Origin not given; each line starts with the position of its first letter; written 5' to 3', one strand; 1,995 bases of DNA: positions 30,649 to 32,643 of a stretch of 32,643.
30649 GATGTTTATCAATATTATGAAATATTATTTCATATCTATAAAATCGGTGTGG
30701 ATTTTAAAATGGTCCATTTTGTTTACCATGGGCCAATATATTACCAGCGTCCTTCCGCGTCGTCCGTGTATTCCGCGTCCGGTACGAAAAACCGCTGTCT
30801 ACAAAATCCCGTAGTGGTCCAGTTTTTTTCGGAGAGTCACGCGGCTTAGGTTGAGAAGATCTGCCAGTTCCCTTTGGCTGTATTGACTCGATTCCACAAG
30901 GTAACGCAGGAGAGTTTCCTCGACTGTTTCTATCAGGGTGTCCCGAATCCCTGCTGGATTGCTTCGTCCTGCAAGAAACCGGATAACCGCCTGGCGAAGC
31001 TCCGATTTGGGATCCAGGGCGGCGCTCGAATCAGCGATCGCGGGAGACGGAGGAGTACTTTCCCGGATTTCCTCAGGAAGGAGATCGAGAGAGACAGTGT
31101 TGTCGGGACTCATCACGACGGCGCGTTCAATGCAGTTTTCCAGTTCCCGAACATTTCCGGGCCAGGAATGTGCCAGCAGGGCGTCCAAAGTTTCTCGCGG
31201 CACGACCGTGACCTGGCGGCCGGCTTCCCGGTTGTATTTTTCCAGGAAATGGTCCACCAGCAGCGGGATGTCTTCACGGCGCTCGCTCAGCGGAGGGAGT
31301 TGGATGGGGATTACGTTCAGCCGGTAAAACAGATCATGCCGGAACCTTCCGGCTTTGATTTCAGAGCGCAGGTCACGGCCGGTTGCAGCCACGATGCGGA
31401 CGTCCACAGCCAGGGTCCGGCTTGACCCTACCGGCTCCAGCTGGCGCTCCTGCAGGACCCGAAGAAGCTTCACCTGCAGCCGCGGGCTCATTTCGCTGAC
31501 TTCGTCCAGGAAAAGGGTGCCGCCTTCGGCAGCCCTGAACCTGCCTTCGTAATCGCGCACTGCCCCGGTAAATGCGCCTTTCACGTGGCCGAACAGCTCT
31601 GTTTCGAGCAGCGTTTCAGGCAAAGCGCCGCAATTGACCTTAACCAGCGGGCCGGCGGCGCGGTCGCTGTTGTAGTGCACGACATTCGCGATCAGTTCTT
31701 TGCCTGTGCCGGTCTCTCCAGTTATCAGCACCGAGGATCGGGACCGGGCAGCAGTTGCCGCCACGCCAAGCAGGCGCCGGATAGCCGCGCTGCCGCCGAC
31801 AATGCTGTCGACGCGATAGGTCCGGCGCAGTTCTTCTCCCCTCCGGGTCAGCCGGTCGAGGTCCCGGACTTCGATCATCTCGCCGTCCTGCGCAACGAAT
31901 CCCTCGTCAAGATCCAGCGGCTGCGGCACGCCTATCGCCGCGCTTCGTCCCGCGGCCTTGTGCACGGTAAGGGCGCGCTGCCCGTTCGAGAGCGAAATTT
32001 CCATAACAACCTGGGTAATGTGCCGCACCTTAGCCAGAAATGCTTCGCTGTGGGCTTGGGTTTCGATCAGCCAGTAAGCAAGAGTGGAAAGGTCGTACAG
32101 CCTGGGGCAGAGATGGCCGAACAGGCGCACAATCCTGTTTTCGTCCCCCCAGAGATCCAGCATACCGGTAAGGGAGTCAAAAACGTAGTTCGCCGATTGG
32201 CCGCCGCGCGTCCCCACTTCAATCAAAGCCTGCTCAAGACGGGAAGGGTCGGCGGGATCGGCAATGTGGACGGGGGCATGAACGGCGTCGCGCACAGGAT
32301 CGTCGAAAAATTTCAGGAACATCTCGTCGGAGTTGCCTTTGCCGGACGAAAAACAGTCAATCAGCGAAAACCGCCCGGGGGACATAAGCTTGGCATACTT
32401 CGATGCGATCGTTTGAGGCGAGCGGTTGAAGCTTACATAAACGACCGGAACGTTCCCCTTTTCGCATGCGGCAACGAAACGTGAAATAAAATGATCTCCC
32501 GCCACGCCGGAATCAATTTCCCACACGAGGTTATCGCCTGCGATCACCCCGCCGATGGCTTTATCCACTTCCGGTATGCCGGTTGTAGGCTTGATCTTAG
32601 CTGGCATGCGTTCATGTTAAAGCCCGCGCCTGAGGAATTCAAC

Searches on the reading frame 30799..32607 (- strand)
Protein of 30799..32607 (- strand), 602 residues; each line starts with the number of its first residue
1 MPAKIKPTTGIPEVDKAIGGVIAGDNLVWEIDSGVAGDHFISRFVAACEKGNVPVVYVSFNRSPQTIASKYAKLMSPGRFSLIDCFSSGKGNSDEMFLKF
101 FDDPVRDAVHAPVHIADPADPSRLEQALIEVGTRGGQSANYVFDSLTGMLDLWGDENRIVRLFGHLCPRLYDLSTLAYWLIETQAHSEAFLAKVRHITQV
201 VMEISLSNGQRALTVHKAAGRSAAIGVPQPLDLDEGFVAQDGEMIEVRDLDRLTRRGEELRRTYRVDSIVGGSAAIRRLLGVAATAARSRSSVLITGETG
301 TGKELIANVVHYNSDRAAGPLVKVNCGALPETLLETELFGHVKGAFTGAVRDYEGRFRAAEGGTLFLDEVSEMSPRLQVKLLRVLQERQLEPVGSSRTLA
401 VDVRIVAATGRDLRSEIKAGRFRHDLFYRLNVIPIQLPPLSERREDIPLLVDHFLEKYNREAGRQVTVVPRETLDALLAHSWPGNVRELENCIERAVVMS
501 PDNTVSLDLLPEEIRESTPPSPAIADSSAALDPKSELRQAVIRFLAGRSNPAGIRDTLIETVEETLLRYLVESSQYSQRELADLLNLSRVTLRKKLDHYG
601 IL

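Call 5: search_protein_families(library=pfam, proteins=[window:30799-32607:-], max_evalue=0.0001)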
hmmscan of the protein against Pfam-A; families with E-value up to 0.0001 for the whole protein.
window:30799-32607:- (602 aa): 4 families
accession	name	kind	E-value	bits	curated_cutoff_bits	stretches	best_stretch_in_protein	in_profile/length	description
PF00158.32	Sigma54_activat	-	5.2e-68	228.4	20.2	1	269-436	1-168/168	Sigma-54 interaction domain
PF25601.1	AAA_lid_14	-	9.4e-30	102.7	27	1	442-522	2-82/87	AAA+ ATPase lid domain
PF14532.12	Sigma54_activ_2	-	3.8e-20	73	25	1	270-440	1-138/138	Sigma-54 interaction domain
PF07728.20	AAA_5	-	4.7e-07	30.3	22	1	293-409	2-121/139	AAA domain (dynein-related subfamily)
